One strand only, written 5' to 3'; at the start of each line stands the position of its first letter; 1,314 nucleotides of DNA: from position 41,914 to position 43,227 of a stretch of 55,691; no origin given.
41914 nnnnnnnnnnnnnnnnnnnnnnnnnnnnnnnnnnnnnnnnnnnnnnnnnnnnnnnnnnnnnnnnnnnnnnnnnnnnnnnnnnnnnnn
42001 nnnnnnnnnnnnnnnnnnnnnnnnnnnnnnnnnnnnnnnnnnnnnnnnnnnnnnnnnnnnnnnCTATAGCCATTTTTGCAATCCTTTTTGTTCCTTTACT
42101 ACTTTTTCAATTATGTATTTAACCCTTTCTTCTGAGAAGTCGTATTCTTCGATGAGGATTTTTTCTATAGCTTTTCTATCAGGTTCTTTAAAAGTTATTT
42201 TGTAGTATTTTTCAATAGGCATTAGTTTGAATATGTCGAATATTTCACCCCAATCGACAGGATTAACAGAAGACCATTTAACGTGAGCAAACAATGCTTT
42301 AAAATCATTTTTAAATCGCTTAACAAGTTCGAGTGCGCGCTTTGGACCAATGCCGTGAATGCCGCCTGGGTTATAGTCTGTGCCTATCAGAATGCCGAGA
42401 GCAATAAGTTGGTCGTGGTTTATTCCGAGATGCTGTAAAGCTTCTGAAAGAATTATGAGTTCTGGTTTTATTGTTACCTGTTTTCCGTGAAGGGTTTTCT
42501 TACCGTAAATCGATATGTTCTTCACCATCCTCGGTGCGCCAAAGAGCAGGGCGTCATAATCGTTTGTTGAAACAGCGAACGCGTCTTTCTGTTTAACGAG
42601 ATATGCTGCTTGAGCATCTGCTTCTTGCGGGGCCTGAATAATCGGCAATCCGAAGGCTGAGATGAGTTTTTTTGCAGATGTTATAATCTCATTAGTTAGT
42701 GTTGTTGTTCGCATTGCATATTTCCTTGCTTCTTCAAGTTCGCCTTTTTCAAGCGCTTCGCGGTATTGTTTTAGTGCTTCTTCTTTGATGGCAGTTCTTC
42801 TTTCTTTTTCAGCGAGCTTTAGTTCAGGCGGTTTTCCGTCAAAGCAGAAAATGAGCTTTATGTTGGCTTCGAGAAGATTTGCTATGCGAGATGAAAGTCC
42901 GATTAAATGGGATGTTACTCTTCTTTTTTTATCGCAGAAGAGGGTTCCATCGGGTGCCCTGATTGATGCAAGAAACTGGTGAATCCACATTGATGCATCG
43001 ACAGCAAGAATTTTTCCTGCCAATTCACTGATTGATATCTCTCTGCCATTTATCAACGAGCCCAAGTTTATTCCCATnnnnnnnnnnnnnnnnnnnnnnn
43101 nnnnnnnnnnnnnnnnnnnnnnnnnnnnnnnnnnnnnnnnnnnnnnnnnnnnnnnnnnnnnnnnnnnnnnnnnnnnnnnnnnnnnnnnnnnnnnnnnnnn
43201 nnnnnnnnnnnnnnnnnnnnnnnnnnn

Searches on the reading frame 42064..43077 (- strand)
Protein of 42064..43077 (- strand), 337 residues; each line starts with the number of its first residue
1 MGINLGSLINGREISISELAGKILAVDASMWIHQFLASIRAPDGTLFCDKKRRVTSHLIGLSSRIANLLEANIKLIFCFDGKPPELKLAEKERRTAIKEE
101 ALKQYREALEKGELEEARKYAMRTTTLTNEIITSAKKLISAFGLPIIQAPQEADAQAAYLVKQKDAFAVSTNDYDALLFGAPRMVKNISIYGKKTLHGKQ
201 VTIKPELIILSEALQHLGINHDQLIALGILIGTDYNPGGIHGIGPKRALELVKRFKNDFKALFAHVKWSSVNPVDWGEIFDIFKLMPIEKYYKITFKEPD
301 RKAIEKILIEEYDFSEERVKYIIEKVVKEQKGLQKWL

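Call 54: search_protein_families(library=pfam, proteins=[window:42064-43077:-], max_evalue=0.00001)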
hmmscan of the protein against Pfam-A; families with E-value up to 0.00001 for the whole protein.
window:42064-43077:- (337 aa): 2 families
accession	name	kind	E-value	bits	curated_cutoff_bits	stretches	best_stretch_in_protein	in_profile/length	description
PF00867.23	XPG_I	-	6e-25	87.9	24.9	1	143-234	1-89/89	XPG I-region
PF00752.23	XPG_N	-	1.3e-18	67.7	22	1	12-101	17-101/101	XPG N-terminal domain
